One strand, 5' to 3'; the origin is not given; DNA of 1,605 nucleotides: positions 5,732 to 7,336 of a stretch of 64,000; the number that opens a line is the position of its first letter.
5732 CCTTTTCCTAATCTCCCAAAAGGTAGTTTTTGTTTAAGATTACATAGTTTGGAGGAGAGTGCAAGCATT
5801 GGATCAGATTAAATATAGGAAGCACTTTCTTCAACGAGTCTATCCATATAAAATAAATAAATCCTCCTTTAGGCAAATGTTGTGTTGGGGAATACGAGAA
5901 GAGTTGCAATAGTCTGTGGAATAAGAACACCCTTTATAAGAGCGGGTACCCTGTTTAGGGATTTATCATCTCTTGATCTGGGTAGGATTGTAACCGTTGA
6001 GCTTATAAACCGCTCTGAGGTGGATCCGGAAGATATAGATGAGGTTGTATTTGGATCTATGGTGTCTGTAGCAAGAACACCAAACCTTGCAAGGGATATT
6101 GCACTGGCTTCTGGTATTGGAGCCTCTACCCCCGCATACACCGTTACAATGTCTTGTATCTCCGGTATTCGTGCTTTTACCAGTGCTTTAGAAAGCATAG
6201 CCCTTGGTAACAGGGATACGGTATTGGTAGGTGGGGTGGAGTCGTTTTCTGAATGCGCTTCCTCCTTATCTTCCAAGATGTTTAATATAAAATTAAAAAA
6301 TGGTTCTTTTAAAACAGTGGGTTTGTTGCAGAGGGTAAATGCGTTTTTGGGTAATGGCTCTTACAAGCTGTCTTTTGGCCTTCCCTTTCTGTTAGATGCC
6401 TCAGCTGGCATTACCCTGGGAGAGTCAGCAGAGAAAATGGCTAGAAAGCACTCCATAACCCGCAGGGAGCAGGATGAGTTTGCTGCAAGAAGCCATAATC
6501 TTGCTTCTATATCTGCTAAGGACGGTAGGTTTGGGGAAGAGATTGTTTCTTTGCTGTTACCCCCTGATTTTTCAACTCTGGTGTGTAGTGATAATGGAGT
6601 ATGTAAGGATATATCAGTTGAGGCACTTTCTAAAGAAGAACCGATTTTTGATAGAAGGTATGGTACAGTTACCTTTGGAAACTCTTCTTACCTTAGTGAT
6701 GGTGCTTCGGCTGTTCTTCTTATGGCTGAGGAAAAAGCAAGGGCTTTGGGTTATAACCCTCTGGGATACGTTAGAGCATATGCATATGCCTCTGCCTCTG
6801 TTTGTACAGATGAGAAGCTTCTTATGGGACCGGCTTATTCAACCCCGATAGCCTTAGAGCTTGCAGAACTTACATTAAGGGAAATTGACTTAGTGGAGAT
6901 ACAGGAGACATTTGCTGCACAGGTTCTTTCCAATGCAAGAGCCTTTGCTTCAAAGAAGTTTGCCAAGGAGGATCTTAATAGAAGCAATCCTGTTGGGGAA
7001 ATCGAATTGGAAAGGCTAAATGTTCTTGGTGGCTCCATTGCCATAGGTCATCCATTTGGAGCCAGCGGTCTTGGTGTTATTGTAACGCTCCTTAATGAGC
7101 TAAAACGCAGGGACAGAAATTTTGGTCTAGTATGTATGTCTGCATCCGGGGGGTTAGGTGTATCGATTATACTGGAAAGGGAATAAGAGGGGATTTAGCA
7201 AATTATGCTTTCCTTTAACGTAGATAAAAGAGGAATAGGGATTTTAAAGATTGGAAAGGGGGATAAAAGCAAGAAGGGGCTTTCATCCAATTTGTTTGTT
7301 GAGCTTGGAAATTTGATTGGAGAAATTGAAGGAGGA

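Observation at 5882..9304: Intact fadI-fadJ pair with all three catalytic activities apparently disabled: candidate pseudoenzyme trifunctional complex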

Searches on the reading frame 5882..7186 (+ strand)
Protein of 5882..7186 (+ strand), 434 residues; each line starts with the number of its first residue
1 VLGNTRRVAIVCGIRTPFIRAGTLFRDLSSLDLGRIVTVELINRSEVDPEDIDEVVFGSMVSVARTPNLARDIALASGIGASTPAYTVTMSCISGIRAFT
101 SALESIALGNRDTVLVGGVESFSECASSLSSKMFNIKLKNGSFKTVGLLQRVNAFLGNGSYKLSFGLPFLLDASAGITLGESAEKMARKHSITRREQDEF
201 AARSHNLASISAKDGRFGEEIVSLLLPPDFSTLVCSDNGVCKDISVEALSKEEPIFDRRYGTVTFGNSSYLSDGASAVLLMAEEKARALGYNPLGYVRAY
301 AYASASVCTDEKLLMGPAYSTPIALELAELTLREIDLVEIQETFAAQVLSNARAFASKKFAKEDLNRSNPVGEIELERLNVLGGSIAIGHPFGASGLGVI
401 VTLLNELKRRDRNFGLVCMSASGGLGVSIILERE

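Call 3: search_protein_families(library=pfam, proteins=[window:5882-7186:+])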
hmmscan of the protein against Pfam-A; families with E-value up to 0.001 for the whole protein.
window:5882-7186:+ (434 aa): 3 families
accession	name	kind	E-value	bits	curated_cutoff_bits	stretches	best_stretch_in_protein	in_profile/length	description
PF00108.29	Thiolase_N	-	5.9e-61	206.5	26.4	1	8-284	1-260/260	Thiolase, N-terminal domain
PF02803.24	Thiolase_C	-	7.8e-32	109.9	27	1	293-433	3-123/123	Thiolase, C-terminal domain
PF00109.32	ketoacyl-synt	-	2.1e-05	24.7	20.8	1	76-123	158-205/252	Beta-ketoacyl synthase, N-terminal domain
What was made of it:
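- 5882..7186 (+): fadI-like gene, 434 aa: thiolase-fold beta subunit of a TFE-type complex with a degenerate active site. Pfam Thiolase_N/C (call 3).
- On FadI/FadJ-type trifunctional enzyme (TFE) complex: Pfam 206 and 110 bits (call 3).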

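Call 4: search_protein_families(library=ncbifam, proteins=[window:5882-7186:+])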
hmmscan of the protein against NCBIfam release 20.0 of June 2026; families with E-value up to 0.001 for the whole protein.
window:5882-7186:+ (434 aa): 47 families (the best 25 are shown)
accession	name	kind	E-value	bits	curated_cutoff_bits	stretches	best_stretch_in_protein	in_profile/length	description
NF006516.0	PRK08963.1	equivalog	1.8e-137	458.7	560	1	4-434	11-436/436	acetyl-CoA C-acyltransferase FadI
TIGR02446.1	FadI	equivalog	1.2e-116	390.4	711.55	1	6-434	7-430/430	acetyl-CoA C-acyltransferase FadI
TIGR01930.1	AcCoA-C-Actrans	subfamily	1.7e-109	366.3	240.55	1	10-432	1-385/385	acetyl-CoA C-acyltransferase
NF006740.0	PRK09268.1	equivalog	5.6e-90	302.4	539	1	4-433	9-431/431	acetyl-CoA C-acetyltransferase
NF006030.0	PRK08170.1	equivalog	9.6e-86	288.2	593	1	5-433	9-432/434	acetyl-CoA C-acetyltransferase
NF004853.0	PRK06205.1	subfamily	2.5e-76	257.3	551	1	6-433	2-402/404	acetyl-CoA C-acetyltransferase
NF006552.0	PRK09051.1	subfamily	3.8e-70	237.1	565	1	5-433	3-394/395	beta-ketothiolase BktB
NF005890.0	PRK07851.1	equivalog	5.1e-69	233.2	580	1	9-433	5-404/406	acetyl-CoA C-acetyltransferase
NF006510.0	PRK08947.1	equivalog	5.6e-68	229.6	519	2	173-433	141-386/387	acetyl-CoA C-acyltransferase FadA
NF006086.0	PRK08235.1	equivalog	5e-67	226.7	526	1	7-432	3-391/393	acetyl-CoA C-acetyltransferase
NF005805.0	PRK07661.1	equivalog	8.1e-67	225.8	633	2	177-432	145-389/391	acetyl-CoA C-acetyltransferase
NF042999.1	bketothiol_BktB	equivalog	2.2e-66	224.7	725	1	5-433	2-393/394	beta-ketothiolase BktB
NF004206.0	PRK05656.1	subfamily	6.6e-65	219.7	688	1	8-433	4-392/392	acetyl-CoA C-acetyltransferase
TIGR02445.1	fadA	equivalog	3.9e-61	207.1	591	2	175-433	141-384/385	acetyl-CoA C-acyltransferase FadA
NF042967.1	AcCoAtase_PhaA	equivalog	4.7e-60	203.8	740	1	7-433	3-395/396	acetyl-CoA acetyltransferase PhaA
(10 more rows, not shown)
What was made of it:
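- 5882..7186 (+): NCBIfam FadI 459 bits, below the 560 cut-off (call 4).
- On FadI/FadJ-type trifunctional enzyme (TFE) complex: The best NCBIfam model is FadI (call 4).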

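Call 5: search_solved_structures(query=window:5882-7186:+, show_alignments=3)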
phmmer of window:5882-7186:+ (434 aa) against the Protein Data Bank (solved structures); distinct sequences matched with E-value up to 0.001: 97 (the best 60 are shown).
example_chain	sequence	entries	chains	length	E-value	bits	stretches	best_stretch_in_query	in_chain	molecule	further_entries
8bnu_A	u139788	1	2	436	2.1e-101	342.8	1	6-434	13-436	3-ketoacyl-CoA thiolase FadI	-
8bnr_A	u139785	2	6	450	2.4e-101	342.6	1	6-434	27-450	3-ketoacyl-CoA thiolase FadI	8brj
6dv2_A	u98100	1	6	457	6.5e-94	318.1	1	4-432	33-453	Trifunctional enzyme subunit beta, mitochondrial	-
5zqz_B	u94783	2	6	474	7.4e-94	317.9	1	4-432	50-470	Trifunctional enzyme subunit beta, mitochondrial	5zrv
4dd5_A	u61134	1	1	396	5.8e-63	216.2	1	4-433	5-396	Acetyl-CoA acetyltransferase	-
8jg3_A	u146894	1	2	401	2e-60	207.9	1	6-433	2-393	Acetyl-CoA C-acetyltransferase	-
4e1l_A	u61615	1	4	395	8.6e-60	205.8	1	6-433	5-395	Acetoacetyl-CoA thiolase 2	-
4o99_A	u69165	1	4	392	5.5e-59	203.2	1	8-433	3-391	Acetyl-CoA acetyltransferase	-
4n45_A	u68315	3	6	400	2.1e-58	201.2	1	7-433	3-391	Acetyl-CoA acetyltransferase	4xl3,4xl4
4wyr_A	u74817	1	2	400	2.5e-58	201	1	7-433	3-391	Acetyl-CoA acetyltransferase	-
4n44_A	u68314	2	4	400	9e-58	199.1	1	7-433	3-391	Acetyl-CoA acetyltransferase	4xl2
4o9a_A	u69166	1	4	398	1.1e-57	198.8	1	8-433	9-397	Acetyl-CoA acetyltransferase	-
4o9c_A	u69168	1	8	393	1.3e-57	198.6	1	8-433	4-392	Acetyl-CoA acetyltransferase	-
3ss6_A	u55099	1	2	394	1.6e-56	195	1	7-432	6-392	Acetyl-CoA acetyltransferase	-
4zrc_A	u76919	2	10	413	8.2e-55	189.4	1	6-433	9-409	Beta-ketothiolase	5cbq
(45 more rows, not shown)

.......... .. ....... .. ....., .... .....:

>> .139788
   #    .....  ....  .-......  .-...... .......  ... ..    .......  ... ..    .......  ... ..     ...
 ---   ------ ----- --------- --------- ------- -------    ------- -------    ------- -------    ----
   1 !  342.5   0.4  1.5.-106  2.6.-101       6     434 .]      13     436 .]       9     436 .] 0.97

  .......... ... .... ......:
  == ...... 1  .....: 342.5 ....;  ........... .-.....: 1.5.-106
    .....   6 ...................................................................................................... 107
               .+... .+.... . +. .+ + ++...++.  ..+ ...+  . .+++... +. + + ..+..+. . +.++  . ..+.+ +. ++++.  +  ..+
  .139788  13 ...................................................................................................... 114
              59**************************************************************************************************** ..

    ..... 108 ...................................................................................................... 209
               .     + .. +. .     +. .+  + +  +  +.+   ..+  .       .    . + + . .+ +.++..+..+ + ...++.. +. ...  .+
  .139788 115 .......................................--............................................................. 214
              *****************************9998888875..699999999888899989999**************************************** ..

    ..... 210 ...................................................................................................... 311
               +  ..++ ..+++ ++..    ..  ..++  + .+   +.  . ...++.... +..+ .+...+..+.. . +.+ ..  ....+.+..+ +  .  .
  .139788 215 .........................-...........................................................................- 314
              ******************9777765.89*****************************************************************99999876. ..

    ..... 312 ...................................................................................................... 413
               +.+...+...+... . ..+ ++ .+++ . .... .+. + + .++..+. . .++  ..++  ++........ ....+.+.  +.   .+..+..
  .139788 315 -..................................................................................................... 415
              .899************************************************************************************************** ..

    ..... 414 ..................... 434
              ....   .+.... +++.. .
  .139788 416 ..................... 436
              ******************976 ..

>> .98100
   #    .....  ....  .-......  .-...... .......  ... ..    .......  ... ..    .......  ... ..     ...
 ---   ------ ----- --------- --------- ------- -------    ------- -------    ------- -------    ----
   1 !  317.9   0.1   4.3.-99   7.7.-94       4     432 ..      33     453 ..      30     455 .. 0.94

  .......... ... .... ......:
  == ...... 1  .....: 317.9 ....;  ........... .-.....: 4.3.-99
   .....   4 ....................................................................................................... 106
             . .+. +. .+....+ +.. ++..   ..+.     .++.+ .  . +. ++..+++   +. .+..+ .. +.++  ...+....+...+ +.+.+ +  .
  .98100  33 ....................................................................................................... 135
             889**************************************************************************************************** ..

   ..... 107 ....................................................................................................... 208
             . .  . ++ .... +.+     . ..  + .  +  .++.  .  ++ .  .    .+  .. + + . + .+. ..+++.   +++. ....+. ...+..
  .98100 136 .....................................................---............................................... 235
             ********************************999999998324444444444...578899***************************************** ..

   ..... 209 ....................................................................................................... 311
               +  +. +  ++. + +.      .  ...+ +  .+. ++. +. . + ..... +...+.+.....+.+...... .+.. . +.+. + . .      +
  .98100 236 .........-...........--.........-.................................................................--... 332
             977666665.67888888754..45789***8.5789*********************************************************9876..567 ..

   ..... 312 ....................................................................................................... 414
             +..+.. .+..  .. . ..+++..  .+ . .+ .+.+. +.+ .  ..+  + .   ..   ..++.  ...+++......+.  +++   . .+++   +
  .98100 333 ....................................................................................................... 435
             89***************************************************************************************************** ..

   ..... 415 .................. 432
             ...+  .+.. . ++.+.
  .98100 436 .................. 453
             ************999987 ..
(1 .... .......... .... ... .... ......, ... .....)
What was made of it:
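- On FadI/FadJ-type trifunctional enzyme (TFE) complex: 8bnu_A and 6dv2_A are the top PDB hits (call 5).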

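Call 27: find_homologous_proteins(query=window:5882-7186:+, max_evalue=1e-30)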
Query window:5882-7186:+ (434 aa): 7545 proteins with E <= 1e-30 among 8000 candidates; the best 120 are listed.
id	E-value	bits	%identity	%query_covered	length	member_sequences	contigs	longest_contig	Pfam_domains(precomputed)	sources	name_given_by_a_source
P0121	3.5e-275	930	100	100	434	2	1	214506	PF02803.25,PF00109.33,PF00108.30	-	-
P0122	4.5e-260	880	94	100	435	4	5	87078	PF02803.25,PF00108.30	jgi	jgi:acetyl-CoA acyltransferase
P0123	1.6e-160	552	61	99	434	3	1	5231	PF02803.25,PF00109.33,PF00108.30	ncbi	ncbi:MAG: acetyl-CoA C-acyltransferase FadI [Thermodesulfobacteriota bacterium]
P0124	2.9e-160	552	60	99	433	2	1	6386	PF02803.25,PF00109.33,PF00108.30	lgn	-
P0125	1.9e-158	546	59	100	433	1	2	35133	PF02803.25,PF00109.33,PF00108.30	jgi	jgi:acetyl-CoA acyltransferase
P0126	4.4e-158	544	61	100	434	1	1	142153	PF02803.25,PF00109.33,PF00108.30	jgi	-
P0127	1.5e-157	543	58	100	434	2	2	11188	PF02803.25,PF00109.33,PF00108.30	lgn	-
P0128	3.6e-157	541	59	100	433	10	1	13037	PF02803.25,PF00109.33,PF00108.30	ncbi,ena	ncbi:MAG TPA: acetyl-CoA C-acyltransferase FadI [Thermodesulfobacteriota bacterium]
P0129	1.2e-155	536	58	100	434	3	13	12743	PF02803.25,PF00109.33,PF00108.30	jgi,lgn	jgi:acetyl-CoA acyltransferase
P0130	1.5e-155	536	59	100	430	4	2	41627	PF02803.25,PF00109.33,PF00108.30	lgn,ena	-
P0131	6.1e-155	534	59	99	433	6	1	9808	PF02803.25,PF00109.33,PF00108.30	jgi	-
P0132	3.8e-154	531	59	99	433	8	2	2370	PF02803.25,PF00109.33,PF00108.30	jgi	-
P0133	2.7e-153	529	59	99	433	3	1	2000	PF02803.25,PF00109.33,PF00108.30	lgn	-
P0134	7.5e-153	527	58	100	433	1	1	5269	PF02803.25,PF00109.33,PF00108.30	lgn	-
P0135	1.9e-152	526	58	99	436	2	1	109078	PF02803.25,PF00109.33,PF00108.30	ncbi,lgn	-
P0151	7.9e-148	511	57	100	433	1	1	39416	PF02803.25,PF00109.33,PF00108.30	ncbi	-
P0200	1.7e-137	477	52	99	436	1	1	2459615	PF02803.25,PF00109.33,PF00108.30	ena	-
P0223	4.3e-135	469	54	99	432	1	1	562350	PF02803.25,PF00109.33,PF00108.30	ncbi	ncbi:MAG: acetyl-CoA C-acyltransferase [Thermodesulfobacteriota bacterium]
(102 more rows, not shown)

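Call 63: predict_structure(alignment_id=A2)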
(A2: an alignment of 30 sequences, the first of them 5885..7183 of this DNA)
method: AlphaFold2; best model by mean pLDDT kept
length: 433 residues; sequences in the alignment: 30
mean_pLDDT: 70.9   pTM: 0.76
mean pLDDT of the five models: 70.9, 68.8, 68.5, 55.0, 39.4
residues with pLDDT >= 90: 151; 70-90: 111; 50-70: 51; < 50: 120
segments of 3 or more residues with pLDDT < 50: 18-25, 125-176, 223-270, 304-308, 384-388
pLDDT, mean of each block of 10 residues (from residue 1): 76 68 57 90 93 89 72 94 87 85 93 91 48 36 36 34 27 43 77 82 76 72 43 31 38 36 36 86 94 93 56 79 94 92 79 93 90 89 51 77 91 89 80 86
secondary structure, 60 per line:
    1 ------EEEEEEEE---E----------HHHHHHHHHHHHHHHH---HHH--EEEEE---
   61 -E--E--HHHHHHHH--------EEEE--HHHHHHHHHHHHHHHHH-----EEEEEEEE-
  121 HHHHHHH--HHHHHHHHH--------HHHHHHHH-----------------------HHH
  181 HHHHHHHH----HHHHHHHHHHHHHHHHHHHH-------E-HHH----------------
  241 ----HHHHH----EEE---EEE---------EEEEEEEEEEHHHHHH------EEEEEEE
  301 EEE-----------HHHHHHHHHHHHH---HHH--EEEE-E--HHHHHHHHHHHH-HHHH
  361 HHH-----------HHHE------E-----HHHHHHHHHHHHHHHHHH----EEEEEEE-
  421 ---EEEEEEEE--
elements in order: E7-14 H29-44 E53-57 H68-75 E84-87 H90-106 E112-119 H121-127 H130-138 H147-154 H178-188 H193-212 H245-249 E254-256 E260-262 E272-281 H282-287 E294-303 H315-327 E336-339 H344-355 H357-363 H391-408 E413-419 E424-431
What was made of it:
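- The beta model is only moderately confident (pLDDT 70.9, loop domain low; call 63).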
